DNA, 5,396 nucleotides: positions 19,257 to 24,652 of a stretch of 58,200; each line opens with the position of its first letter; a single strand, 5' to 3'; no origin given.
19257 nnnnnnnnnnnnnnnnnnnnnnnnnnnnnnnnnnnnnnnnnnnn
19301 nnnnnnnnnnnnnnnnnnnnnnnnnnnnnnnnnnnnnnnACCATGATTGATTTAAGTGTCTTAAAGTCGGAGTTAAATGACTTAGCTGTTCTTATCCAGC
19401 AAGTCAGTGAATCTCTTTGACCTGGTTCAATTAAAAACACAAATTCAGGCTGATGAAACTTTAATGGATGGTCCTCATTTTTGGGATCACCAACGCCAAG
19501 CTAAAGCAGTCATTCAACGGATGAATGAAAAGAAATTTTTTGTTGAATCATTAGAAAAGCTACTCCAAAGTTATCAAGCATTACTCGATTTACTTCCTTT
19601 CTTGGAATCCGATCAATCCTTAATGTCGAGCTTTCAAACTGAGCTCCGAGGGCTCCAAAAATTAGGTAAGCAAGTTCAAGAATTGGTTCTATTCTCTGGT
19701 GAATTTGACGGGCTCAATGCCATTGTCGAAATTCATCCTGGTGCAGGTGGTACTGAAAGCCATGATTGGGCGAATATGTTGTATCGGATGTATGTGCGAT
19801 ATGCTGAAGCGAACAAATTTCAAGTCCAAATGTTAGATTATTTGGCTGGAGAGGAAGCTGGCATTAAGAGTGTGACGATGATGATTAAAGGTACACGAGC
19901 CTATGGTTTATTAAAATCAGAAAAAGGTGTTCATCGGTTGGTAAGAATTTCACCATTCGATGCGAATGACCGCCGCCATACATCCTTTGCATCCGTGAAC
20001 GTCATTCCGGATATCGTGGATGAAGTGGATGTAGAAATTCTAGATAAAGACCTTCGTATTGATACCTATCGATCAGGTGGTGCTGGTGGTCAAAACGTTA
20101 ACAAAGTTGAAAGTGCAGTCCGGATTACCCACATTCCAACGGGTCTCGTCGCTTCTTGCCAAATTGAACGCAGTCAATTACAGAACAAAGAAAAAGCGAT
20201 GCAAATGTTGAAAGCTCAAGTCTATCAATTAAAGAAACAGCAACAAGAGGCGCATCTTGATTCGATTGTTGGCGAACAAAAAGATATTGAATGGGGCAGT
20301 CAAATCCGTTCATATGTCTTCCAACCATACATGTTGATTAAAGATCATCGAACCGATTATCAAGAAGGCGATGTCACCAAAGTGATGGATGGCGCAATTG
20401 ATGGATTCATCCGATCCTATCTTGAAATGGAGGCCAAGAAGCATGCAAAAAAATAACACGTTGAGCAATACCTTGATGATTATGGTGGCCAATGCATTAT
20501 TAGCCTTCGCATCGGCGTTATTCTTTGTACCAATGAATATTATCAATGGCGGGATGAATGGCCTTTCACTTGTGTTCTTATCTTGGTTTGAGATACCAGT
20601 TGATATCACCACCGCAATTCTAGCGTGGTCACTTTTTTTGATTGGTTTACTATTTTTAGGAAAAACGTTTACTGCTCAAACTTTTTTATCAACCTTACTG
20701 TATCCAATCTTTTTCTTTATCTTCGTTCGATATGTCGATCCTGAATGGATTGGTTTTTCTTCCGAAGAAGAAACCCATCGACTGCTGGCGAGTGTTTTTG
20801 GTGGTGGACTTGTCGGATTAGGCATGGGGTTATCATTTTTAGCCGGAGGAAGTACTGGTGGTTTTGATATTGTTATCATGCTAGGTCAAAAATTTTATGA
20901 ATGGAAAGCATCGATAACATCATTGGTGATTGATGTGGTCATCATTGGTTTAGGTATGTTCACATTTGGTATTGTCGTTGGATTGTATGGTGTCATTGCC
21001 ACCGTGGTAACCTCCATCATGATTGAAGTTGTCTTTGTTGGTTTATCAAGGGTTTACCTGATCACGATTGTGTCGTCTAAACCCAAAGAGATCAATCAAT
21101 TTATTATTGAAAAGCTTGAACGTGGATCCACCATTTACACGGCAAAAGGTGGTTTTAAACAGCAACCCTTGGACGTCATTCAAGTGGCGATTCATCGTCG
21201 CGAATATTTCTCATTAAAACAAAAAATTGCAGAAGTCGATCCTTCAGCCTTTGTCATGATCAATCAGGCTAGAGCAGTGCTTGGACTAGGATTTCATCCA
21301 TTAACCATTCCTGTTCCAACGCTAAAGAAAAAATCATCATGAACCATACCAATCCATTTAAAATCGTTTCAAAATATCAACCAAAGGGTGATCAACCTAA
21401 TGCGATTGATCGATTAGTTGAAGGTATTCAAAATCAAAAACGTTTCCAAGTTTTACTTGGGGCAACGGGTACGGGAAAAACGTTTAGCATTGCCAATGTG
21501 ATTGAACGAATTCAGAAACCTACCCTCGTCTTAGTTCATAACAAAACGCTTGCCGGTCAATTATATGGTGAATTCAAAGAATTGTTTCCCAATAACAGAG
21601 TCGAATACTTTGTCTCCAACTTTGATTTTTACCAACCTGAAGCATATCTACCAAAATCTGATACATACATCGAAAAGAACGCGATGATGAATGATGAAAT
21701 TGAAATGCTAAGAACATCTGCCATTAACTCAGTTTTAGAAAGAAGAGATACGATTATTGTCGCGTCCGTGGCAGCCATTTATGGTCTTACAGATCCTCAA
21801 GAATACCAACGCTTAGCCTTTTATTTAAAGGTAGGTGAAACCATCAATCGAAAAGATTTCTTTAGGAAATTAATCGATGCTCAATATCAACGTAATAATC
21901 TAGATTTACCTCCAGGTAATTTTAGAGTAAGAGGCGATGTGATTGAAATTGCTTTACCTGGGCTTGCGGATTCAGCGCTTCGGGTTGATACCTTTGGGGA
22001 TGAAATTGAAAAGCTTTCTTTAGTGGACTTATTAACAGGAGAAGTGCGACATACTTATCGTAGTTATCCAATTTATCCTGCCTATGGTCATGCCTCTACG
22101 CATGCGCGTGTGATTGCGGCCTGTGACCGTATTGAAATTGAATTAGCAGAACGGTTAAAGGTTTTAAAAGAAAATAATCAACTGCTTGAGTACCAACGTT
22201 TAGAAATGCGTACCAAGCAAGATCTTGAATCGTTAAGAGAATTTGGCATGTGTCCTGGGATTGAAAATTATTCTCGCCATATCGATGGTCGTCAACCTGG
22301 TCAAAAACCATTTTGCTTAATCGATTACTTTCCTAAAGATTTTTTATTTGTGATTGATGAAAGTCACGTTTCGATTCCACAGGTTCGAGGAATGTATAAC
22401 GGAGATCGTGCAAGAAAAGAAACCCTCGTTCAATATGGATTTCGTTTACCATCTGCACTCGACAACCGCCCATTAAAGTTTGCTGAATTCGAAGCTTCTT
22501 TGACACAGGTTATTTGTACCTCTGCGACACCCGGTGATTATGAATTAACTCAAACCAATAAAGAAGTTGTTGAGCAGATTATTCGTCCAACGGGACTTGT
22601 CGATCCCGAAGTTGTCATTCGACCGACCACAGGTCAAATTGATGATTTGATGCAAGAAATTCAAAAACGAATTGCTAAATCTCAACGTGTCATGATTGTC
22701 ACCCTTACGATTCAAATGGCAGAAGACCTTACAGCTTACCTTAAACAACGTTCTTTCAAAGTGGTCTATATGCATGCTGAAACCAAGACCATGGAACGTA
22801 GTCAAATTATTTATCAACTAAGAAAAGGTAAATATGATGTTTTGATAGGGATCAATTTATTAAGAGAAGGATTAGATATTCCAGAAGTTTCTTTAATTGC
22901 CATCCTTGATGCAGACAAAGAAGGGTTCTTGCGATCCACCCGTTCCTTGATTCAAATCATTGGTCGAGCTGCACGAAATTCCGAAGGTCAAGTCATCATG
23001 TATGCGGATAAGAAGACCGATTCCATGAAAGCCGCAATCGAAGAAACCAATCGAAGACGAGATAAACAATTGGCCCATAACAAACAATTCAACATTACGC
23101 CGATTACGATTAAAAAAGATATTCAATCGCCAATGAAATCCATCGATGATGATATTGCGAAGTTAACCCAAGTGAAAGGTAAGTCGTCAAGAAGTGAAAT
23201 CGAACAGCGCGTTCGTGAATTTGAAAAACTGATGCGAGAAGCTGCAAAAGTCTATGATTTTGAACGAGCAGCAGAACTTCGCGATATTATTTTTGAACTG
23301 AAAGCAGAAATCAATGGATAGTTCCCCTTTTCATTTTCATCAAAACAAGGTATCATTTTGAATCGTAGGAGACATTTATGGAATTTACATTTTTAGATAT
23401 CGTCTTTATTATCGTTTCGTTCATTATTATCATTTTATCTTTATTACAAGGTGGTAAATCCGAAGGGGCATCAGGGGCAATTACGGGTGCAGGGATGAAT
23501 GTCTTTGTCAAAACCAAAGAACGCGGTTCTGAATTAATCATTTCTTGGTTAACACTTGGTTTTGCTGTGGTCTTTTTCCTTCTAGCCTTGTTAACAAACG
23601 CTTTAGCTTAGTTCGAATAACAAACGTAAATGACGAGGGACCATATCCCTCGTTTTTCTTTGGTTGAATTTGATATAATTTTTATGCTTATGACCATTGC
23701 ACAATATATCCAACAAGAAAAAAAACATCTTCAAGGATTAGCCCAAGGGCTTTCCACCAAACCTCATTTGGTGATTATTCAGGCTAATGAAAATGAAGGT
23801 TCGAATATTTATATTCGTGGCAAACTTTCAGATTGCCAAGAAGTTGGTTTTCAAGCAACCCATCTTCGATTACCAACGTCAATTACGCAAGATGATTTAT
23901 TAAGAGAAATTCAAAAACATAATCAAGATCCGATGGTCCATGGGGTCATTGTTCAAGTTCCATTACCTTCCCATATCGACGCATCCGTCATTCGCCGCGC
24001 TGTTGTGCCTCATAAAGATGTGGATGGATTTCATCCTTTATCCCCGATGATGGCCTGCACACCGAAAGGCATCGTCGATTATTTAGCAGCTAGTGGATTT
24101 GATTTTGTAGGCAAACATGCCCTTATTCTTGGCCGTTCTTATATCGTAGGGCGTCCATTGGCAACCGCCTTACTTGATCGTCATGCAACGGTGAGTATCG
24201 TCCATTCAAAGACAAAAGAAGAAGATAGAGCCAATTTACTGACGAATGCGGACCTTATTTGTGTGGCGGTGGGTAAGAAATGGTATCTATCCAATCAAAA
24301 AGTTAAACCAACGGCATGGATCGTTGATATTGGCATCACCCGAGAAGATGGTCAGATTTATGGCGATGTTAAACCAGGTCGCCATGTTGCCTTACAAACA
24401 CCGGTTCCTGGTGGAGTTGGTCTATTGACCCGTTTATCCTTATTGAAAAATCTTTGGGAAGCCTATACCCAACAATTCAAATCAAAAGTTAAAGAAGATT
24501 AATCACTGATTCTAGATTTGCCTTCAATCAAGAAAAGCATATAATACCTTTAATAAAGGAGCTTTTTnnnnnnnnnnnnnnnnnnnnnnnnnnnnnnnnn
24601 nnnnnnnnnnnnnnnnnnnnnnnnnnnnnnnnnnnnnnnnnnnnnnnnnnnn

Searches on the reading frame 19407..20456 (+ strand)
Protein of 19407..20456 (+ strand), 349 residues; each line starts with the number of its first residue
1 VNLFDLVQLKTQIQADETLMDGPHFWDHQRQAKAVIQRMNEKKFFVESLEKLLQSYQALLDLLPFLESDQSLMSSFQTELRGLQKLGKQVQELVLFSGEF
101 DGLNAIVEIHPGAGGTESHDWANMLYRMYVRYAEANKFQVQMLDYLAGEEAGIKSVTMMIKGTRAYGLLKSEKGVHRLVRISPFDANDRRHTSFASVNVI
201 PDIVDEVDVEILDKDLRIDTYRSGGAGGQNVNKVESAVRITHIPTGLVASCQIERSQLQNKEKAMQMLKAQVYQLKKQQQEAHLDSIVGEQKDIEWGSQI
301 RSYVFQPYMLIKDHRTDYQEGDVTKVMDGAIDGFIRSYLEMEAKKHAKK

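Call 79: search_protein_families(library=pfam, proteins=[window:19407-20456:+], max_evalue=0.0001)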
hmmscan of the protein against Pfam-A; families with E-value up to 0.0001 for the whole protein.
window:19407-20456:+ (349 aa): 2 families
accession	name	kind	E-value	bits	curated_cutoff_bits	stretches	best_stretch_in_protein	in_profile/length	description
PF03462.23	PCRF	-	7e-53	179.8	24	1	10-197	2-194/194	PCRF domain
PF00472.26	RF-1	-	8.3e-42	142.2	35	1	205-315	1-116/116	RF-1 domain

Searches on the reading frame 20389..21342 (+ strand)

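Call 79: search_protein_families(library=pfam, proteins=[window:20389-21342:+], max_evalue=0.0001)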
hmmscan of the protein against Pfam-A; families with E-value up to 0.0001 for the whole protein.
window:20389-21342:+ (317 aa): 2 families
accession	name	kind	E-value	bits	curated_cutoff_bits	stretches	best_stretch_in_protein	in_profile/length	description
PF02588.21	YitT_membrane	-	1.1e-42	146.2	24.3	1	28-239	2-204/205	Uncharacterised 5xTM membrane BCR, YitT family COG1284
PF10035.14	DUF2179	-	2.5e-15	56.4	22.8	1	245-299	1-55/55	Uncharacterized protein conserved in bacteria (DUF2179)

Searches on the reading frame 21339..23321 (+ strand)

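Call 80: search_protein_families(library=pfam, proteins=[window:21339-23321:+], max_evalue=0.0001)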
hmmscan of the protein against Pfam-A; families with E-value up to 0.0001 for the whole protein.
window:21339-23321:+ (660 aa): 6 families
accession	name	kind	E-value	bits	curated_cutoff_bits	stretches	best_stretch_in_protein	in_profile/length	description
PF17757.6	UvrB_inter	-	6.7e-26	90.7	22.9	1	162-248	2-88/91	UvrB interaction domain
PF00271.37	Helicase_C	-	5.9e-22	78.4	23.5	1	434-547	3-109/110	Helicase conserved C-terminal domain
PF12344.14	UvrB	-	1.7e-19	69.8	27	1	554-595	1-42/43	Ultra-violet resistance protein B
PF04851.21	ResIII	-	5.5e-14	52.9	22.5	1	13-89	2-83/164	Type III restriction enzyme, res subunit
PF00270.35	DEAD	-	1.1e-05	25.7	26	0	21-93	6-81/167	DEAD/DEAH box helicase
PF02151.25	UVR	-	5.6e-05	23.2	21.5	0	623-656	2-35/36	UvrB/uvrC motif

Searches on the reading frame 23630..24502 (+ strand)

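Call 80: search_protein_families(library=pfam, proteins=[window:23630-24502:+], max_evalue=0.0001)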
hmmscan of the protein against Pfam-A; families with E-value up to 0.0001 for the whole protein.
window:23630-24502:+ (290 aa): 2 families
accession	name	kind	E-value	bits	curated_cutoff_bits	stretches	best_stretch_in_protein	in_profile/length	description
PF02882.25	THF_DHG_CYH_C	-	1.7e-39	135.2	27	1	140-282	15-159/160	Tetrahydrofolate dehydrogenase/cyclohydrolase, NAD(P)-binding domain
PF00763.28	THF_DHG_CYH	-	3.1e-31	108.5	32.8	1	23-132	6-115/115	Tetrahydrofolate dehydrogenase/cyclohydrolase, catalytic domain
